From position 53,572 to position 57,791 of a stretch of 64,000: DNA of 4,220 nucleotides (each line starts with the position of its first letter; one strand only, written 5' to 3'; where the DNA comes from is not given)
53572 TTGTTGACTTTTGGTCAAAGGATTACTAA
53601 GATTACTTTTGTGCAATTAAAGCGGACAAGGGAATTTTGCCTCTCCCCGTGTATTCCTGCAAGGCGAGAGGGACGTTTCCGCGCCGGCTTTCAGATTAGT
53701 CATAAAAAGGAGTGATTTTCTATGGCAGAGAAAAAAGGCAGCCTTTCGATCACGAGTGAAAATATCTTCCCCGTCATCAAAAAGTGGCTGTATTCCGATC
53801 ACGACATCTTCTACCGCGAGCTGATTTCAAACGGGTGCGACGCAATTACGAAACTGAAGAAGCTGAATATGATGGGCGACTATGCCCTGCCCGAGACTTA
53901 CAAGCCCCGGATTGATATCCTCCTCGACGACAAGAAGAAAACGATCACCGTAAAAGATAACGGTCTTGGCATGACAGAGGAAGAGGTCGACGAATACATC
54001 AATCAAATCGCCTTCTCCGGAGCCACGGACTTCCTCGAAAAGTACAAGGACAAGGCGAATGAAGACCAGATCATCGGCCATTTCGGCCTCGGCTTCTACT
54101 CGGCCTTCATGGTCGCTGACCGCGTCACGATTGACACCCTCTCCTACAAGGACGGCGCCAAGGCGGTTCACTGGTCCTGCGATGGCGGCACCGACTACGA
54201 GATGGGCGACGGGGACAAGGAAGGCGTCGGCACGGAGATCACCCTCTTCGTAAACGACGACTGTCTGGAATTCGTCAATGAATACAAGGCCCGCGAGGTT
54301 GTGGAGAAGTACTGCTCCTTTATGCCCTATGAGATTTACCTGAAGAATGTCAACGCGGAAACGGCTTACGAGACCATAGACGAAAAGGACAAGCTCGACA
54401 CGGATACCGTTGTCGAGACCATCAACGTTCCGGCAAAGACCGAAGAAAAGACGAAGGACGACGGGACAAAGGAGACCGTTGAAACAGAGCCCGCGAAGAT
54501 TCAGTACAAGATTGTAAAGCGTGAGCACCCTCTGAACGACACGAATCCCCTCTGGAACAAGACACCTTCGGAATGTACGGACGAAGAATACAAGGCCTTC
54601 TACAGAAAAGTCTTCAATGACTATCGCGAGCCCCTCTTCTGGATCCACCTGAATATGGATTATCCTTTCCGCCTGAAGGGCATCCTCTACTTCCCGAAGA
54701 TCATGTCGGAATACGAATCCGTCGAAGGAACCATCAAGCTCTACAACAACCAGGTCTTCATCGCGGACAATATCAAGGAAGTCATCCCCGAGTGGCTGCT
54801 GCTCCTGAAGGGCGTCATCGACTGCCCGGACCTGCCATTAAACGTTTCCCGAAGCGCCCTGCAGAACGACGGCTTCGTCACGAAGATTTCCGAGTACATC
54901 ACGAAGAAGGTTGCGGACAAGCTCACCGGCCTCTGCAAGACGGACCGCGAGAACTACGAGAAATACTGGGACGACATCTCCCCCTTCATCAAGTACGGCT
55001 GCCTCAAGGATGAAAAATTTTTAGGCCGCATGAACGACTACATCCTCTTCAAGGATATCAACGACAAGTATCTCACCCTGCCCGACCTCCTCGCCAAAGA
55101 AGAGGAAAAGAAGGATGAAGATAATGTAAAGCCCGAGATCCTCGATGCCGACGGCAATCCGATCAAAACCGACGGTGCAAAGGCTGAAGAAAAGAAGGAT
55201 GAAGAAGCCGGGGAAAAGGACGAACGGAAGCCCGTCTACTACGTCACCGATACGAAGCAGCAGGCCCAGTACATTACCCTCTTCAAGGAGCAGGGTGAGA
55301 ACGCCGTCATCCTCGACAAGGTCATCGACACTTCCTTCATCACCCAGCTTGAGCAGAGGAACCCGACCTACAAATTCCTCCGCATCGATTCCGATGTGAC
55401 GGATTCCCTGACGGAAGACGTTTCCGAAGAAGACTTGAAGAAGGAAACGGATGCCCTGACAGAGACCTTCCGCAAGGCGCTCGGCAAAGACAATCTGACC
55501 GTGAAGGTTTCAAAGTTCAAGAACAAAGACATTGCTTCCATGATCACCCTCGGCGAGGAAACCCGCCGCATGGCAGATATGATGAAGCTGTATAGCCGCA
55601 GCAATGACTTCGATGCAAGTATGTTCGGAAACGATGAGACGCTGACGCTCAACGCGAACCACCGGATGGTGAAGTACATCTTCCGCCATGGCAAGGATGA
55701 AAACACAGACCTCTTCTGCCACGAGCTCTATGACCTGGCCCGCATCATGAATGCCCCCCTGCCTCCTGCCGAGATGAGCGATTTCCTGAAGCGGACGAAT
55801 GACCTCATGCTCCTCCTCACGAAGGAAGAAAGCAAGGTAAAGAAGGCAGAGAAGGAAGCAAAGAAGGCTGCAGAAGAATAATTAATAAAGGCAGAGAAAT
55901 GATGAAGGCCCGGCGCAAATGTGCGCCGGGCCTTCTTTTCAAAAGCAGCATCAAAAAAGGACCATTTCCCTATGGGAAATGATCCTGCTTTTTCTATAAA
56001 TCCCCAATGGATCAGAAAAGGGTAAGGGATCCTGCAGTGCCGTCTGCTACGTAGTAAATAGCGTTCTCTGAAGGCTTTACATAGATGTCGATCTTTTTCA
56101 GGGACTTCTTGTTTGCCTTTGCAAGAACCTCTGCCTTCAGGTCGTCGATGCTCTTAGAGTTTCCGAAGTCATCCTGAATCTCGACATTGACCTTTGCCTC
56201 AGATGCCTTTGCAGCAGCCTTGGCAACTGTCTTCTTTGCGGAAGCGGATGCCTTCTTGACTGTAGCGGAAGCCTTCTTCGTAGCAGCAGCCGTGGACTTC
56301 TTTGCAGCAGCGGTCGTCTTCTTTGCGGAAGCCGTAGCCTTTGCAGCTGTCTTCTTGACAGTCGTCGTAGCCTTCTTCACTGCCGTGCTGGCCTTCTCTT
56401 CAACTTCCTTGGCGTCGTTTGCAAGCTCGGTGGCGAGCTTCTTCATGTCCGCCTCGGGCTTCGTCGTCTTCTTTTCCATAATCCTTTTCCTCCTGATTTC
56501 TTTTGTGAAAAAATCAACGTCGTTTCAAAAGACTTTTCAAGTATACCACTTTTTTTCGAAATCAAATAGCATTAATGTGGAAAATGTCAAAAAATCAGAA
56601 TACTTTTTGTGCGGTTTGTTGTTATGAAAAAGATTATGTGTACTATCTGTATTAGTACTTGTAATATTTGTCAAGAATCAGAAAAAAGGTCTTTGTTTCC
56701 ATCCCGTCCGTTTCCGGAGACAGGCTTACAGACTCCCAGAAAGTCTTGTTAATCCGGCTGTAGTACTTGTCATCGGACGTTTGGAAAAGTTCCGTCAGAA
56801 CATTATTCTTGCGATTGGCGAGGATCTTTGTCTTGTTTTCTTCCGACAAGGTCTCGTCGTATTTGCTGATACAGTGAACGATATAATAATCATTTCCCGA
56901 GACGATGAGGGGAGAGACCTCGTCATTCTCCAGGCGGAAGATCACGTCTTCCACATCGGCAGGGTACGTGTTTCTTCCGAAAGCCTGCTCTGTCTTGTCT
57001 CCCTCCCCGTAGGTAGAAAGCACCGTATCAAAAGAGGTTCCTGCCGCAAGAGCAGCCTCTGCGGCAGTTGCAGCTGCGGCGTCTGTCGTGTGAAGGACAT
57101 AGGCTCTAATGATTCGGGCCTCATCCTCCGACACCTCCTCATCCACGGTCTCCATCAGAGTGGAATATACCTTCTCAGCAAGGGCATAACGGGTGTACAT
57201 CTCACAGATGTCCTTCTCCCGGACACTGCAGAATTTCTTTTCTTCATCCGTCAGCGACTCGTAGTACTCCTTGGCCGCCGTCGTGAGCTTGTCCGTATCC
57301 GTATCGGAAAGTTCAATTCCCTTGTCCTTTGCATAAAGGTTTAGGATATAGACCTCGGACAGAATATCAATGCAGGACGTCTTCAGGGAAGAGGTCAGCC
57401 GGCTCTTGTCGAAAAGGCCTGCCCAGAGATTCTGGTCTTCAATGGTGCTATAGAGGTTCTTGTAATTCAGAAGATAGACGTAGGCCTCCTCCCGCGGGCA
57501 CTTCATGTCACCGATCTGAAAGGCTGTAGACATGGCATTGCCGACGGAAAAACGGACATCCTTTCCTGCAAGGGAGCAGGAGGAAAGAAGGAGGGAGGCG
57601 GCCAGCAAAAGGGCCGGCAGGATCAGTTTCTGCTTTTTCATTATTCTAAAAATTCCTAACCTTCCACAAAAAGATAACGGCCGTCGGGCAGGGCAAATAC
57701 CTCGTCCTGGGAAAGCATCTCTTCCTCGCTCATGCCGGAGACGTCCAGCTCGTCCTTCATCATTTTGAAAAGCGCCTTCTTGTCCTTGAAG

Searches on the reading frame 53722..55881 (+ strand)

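Call 96: search_protein_families(library=pfam, proteins=[window:53722-55881:+], max_evalue=0.000001)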
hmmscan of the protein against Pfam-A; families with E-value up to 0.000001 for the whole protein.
window:53722-55881:+ (719 aa): 2 families
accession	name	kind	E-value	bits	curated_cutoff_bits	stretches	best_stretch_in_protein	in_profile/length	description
PF00183.23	HSP90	-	2.5e-60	205.4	24.4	2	183-464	1-282/518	Hsp90 protein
PF13589.12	HATPase_c_3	-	2.6e-10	40.9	25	1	33-145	9-97/137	Histidine kinase-, DNA gyrase B-, and HSP90-like ATPase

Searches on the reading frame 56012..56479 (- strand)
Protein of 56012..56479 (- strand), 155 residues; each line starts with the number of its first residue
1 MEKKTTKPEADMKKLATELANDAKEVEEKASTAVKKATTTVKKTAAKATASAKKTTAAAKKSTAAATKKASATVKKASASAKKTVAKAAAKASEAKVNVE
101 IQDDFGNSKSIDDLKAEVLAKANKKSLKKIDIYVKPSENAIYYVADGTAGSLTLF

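Call 96: search_protein_families(library=pfam, proteins=[window:56012-56479:-], max_evalue=0.000001)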
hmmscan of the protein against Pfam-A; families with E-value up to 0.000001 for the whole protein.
window:56012-56479:- (155 aa): 1 family
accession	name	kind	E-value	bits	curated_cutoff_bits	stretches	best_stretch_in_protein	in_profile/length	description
PF20069.4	DUF6465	-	1.6e-12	48.1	26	1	35-148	5-122/130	Family of unknown function (DUF6465)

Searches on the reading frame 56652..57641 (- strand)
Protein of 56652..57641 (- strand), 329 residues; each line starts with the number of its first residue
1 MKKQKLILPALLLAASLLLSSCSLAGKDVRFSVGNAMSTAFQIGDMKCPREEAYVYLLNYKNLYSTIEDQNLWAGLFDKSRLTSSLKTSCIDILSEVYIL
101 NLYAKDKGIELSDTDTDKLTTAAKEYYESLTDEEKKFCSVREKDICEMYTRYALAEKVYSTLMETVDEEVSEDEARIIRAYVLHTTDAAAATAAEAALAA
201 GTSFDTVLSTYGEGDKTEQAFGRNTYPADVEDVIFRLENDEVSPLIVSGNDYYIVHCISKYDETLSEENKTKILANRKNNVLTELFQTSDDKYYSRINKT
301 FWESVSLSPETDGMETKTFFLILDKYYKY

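Call 96: search_protein_families(library=pfam, proteins=[window:56652-57641:-], max_evalue=0.000001)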
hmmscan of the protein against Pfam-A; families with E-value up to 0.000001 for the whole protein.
window:56652-57641:- (329 aa): 1 family
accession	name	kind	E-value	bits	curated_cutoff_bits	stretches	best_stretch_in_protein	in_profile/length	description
PF13145.12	Rotamase_2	-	6.7e-10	40.3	27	1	182-262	27-110/121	PPIC-type PPIASE domain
